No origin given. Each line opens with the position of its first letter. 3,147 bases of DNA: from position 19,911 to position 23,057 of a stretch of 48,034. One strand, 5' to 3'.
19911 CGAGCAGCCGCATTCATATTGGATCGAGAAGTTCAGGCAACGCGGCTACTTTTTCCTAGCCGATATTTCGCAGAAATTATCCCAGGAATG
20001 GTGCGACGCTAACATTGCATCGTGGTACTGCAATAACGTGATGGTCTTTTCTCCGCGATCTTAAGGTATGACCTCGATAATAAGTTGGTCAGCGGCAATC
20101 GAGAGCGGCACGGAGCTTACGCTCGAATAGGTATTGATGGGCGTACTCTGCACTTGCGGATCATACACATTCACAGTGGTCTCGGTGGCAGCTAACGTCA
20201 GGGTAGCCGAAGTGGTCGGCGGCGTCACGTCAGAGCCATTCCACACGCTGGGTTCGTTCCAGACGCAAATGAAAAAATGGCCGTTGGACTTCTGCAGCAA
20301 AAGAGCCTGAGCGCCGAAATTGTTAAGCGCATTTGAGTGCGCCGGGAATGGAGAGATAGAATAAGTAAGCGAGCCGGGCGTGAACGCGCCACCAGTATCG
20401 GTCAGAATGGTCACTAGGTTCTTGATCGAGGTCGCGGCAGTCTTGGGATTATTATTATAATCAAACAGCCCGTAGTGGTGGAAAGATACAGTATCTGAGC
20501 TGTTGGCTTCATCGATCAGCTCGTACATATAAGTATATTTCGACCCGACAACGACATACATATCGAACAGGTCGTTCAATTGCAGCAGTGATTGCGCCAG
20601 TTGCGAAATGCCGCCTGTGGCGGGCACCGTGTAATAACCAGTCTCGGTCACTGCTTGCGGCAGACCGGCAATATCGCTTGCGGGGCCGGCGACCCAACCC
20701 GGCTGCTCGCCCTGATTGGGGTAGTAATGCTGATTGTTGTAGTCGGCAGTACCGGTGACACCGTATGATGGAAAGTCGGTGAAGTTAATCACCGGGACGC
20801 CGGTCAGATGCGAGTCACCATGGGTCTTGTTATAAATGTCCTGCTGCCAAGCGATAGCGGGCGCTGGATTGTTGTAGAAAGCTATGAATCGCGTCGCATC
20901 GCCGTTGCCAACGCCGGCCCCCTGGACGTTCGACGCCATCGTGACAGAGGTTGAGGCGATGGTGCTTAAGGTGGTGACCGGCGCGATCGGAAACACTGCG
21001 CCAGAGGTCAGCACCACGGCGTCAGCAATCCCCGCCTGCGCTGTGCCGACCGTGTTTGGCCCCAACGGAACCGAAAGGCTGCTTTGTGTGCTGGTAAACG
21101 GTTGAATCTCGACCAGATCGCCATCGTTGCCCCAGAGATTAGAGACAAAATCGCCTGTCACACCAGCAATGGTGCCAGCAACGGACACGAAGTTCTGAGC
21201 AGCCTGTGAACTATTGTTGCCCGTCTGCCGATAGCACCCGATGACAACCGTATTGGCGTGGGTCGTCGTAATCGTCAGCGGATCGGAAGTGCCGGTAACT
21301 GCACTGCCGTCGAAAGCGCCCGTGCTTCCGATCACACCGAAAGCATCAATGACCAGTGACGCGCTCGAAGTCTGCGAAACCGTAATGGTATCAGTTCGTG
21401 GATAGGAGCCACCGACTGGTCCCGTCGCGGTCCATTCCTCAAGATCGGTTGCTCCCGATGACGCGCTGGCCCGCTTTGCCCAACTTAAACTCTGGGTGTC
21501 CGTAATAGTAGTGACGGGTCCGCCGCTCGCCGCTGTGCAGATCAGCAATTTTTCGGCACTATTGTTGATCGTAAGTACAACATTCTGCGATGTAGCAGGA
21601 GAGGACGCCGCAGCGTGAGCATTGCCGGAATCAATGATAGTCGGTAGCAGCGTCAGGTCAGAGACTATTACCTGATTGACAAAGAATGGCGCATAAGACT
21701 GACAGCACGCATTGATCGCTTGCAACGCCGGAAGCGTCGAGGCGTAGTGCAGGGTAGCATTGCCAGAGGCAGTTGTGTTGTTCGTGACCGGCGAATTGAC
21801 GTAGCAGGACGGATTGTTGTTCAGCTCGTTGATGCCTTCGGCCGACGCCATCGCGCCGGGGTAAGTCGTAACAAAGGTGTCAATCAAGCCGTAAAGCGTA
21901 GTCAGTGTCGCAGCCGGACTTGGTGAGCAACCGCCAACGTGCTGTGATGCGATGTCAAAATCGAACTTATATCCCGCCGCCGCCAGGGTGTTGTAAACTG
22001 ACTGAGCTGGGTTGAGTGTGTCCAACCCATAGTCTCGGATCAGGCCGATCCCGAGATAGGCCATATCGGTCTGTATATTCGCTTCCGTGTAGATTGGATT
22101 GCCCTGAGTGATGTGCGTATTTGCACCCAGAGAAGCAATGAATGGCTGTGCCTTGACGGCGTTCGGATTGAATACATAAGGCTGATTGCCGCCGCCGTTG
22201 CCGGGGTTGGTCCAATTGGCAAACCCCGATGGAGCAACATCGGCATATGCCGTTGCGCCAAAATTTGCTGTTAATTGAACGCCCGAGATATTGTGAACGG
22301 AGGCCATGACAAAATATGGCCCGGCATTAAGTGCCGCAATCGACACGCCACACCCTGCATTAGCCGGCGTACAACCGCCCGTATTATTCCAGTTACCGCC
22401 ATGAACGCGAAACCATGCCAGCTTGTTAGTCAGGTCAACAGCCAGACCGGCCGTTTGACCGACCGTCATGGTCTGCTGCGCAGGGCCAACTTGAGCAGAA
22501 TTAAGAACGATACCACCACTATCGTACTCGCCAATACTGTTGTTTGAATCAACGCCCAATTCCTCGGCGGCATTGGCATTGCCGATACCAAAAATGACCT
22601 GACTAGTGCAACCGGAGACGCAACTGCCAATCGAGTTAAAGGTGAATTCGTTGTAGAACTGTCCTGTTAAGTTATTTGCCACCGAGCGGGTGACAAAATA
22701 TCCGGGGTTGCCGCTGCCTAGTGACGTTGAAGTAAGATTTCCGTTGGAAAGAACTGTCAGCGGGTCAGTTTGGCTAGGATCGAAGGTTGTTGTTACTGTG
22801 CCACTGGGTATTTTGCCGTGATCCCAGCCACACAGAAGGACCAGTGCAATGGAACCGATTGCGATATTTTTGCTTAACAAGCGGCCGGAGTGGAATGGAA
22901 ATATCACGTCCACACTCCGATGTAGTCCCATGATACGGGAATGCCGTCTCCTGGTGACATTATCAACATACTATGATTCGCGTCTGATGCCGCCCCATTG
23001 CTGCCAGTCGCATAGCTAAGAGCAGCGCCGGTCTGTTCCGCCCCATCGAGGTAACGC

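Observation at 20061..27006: Eight-gene block of exported (Sec/Tat/lipobox-type) proteins wedged between head and tail genes of a T7-type virion operon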

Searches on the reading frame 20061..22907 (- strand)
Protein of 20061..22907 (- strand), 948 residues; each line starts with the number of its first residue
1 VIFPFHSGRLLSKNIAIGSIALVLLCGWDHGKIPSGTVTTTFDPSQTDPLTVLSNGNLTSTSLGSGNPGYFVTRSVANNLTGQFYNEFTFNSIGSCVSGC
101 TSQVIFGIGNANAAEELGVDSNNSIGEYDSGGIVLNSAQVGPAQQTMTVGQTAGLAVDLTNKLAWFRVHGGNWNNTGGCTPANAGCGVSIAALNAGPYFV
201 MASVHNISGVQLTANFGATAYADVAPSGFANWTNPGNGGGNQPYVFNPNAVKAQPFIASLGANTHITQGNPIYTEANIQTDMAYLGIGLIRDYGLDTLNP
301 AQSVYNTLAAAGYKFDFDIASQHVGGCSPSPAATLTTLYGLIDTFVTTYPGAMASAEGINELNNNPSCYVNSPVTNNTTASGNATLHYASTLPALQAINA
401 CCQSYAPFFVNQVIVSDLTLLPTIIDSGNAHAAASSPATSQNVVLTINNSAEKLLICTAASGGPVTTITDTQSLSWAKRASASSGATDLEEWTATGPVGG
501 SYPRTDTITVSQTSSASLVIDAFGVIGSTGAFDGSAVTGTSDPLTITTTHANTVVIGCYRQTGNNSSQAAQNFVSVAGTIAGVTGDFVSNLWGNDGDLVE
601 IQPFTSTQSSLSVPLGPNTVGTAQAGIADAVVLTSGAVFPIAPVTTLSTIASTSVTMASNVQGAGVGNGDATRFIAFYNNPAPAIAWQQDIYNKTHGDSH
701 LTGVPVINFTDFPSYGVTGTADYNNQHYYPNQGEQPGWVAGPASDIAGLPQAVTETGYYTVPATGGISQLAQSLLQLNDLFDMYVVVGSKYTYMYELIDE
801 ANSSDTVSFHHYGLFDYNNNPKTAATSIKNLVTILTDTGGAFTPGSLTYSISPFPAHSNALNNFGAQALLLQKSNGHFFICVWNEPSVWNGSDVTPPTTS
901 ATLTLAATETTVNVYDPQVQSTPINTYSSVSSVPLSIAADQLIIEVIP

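Call 4: search_protein_families(library=pfam, proteins=[window:20061-22907:-], max_evalue=0.1)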
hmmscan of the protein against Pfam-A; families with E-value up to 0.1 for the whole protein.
window:20061-22907:- (948 aa): 0 families

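Call 5: search_protein_families(library=phrogs, proteins=[window:20061-22907:-], max_evalue=0.1)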
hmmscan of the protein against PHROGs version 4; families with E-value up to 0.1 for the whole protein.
window:20061-22907:- (948 aa): 1 family
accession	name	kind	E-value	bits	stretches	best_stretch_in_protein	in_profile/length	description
phrog_9374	-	unknown function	0.033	15.1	1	760-801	2-43/59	-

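Call 19: search_protein_families(library=ncbifam, proteins=[window:20061-22907:-], max_evalue=1)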
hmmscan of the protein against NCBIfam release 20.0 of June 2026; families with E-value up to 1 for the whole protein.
window:20061-22907:- (948 aa): 0 families

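Call 20: search_solved_structures(query=window:20061-22907:-, max_evalue=1)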
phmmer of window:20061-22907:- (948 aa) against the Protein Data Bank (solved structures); distinct sequences matched with E-value up to 1: 0.

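Call 22: find_homologous_proteins(query=window:20061-22907:-, max_evalue=0.001)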
Query window:20061-22907:- (948 aa): 12 proteins with E <= 0.001 among 8000 candidates.
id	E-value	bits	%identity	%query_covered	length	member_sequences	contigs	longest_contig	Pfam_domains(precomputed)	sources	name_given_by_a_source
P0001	0.0e+0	2107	100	100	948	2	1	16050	-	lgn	-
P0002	0.0e+0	1246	86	69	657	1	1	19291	-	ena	-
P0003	1.8e-285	968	54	97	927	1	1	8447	-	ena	-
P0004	1.7e-177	611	42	97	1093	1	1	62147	-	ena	-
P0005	2.9e-21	94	33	22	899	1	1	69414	PF00622.37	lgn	-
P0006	7.9e-18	82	39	20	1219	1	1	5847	PF15892.12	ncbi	-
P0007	2.0e-16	78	32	26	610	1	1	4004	-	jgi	jgi:hypothetical protein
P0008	2.1e-14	71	34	21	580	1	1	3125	PF13472.13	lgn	-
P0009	5.5e-12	63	35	21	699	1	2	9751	-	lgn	-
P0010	9.6e-12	62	33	20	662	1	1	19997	PF00622.37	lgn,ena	-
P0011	7.2e-11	59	31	20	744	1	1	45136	PF01391.24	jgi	jgi:Collagen triple helix repeat (20 copies)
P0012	4.4e-6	43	39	11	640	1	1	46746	-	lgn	-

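Call 63: predict_structure(alignment_id=A4)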
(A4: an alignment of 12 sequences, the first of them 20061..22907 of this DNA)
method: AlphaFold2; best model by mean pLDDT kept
length: 948 residues; sequences in the alignment: 12
mean_pLDDT: 45.5   pTM: 0.31
mean pLDDT of the five models: 45.5, 44.7, 44.4, 43.9, 40.6
residues with pLDDT >= 90: 0; 70-90: 167; 50-70: 208; < 50: 573
segments of 3 or more residues with pLDDT < 50: 1-38, 65-68, 97-99, 238-428, 482-487, 526-822, 837-839, 855-866, 885-898
pLDDT, mean of each block of 10 residues (from residue 1): 29 36 31 38 59 71 54 69 86 58 65 57 69 71 74 87 86 76 77 73 59 79 84 58 30 29 29 39 30 34 42 26 25 32 33 27 24 24 25 25 27 28 45 60 66 58 67 63 49 55 67 66 48 34 38 41 29 25 25 30 32 28 27 25 27 32 22 22 31 34 25 22 22 22 24 22 27 26 28 29 28 36 52 53 60 49 45 73 49 44 70 73 80 68 78
secondary structure, 60 per line:
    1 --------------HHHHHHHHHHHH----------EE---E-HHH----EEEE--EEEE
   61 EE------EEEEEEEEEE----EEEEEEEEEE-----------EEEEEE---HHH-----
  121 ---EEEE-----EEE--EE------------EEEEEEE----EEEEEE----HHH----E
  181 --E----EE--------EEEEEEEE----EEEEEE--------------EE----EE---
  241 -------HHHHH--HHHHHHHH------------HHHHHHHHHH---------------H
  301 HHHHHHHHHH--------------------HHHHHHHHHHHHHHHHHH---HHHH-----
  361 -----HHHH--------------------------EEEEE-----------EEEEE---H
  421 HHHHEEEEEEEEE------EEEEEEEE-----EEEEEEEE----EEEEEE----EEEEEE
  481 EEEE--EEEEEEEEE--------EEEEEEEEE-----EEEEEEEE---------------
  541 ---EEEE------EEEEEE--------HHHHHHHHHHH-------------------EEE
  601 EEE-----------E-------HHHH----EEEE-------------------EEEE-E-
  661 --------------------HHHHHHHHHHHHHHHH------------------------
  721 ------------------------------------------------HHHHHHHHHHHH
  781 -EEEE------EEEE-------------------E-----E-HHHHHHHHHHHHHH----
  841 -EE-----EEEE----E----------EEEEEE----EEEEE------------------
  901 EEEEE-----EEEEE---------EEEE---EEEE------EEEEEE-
elements in order (helices of 4 or more, strands of 3 or more residues): H15-26 E51-54 E57-62 E69-78 E83-92 E104-109 E124-127 E133-135 E152-158 E163-168 E198-205 E210-215 H248-252 H255-262 H275-284 H300-310 H331-348 H352-355 H366-369 E396-400 E412-416 H420-424 E425-433 E440-447 E453-460 E465-470 E475-484 E487-495 E504-512 E518-525 E544-547 E554-559 H568-578 E598-603 H623-626 E631-634 E654-657 H681-696 H769-780 E782-785 E792-795 H823-836 E849-852 E868-873 E878-882 E901-905 E911-915 E925-928 E932-935 E942-947

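Call 86: find_encoding_contigs(protein=P0004, flank=10000, max_places=2)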
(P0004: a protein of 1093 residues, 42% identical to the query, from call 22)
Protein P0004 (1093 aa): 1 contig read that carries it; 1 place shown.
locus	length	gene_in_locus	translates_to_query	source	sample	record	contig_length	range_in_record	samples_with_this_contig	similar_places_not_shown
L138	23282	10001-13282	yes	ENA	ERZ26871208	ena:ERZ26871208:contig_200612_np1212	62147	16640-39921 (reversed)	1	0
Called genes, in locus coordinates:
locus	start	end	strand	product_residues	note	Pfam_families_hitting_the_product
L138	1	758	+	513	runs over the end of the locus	PF04466:Terminase_3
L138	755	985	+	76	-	-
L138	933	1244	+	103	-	-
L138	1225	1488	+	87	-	-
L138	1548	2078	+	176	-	-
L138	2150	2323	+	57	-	-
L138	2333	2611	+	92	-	-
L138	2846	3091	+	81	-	-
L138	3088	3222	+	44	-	-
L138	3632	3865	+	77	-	-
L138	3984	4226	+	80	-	-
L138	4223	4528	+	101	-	-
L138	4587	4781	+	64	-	-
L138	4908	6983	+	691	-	PF16510:P22_portal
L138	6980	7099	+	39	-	-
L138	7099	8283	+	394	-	PF18760:ART-PolyVal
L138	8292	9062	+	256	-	-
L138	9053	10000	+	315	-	-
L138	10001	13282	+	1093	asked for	-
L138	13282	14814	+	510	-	PF13229:Beta_helix (weak)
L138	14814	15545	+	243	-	-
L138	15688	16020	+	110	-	-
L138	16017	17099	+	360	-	-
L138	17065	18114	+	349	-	-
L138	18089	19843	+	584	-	PF01833:TIG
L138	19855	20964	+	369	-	-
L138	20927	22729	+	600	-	-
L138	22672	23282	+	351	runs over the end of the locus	-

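Call 98: fold_search(model_id=the predicted structure, library=pdb)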
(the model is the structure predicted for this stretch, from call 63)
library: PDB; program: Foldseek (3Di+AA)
matches with E <= 10: 1189; with E <= 0.001: 108
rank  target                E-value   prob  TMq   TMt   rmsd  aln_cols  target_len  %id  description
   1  5jia_O                1.9e-08  1.00  0.16  0.66   7.2       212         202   17  The Crystal Structure Of IUS-SPRY Domain From RanBP10 (released 2016-11-09)
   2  4xw3_B                3.1e-08  1.00  0.16  0.67   4.4       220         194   15  Crystal structure of the SPRY domain of the human DEAD-box protein DDX1 (released 2015-09-09)
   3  5ji7                  6.2e-08  1.00  0.16  0.66   6.8       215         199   17  The Crystal Structure Of IUS-SPRY Domain From RanBPM/9 (released 2016-11-09)
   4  9soc_A                6.6e-08  1.00  0.17  0.34  23.8       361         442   16  Murine RanBP10-Twa1 complex (released 2026-02-18)
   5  5jia_C                7.3e-08  1.00  0.16  0.65   7.9       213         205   17  The Crystal Structure Of IUS-SPRY Domain From RanBP10 (released 2016-11-09)
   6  5jia_A                7.3e-08  1.00  0.16  0.64   7.2       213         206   17  The Crystal Structure Of IUS-SPRY Domain From RanBP10 (released 2016-11-09)
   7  5jia_L                7.7e-08  1.00  0.16  0.65   7.1       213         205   17  The Crystal Structure Of IUS-SPRY Domain From RanBP10 (released 2016-11-09)
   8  5jia_F                1.1e-07  1.00  0.16  0.65   7.2       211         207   18  The Crystal Structure Of IUS-SPRY Domain From RanBP10 (released 2016-11-09)
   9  5jia_I                1.3e-07  1.00  0.16  0.63   3.4       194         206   18  The Crystal Structure Of IUS-SPRY Domain From RanBP10 (released 2016-11-09)
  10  5jia_H                1.3e-07  1.00  0.16  0.66   7.2       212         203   17  The Crystal Structure Of IUS-SPRY Domain From RanBP10 (released 2016-11-09)
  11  5jia_D                1.3e-07  1.00  0.16  0.64   7.3       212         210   18  The Crystal Structure Of IUS-SPRY Domain From RanBP10 (released 2016-11-09)
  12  4xw3_A                1.3e-07  1.00  0.16  0.68   5.1       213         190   15  Crystal structure of the SPRY domain of the human DEAD-box protein DDX1 (released 2015-09-09)
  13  5jia_G                1.3e-07  1.00  0.16  0.66   7.5       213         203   18  The Crystal Structure Of IUS-SPRY Domain From RanBP10 (released 2016-11-09)
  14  5jia_M                1.7e-07  1.00  0.16  0.65   8.4       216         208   16  The Crystal Structure Of IUS-SPRY Domain From RanBP10 (released 2016-11-09)
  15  5jia_E                1.7e-07  1.00  0.16  0.64   7.9       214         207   16  The Crystal Structure Of IUS-SPRY Domain From RanBP10 (released 2016-11-09)
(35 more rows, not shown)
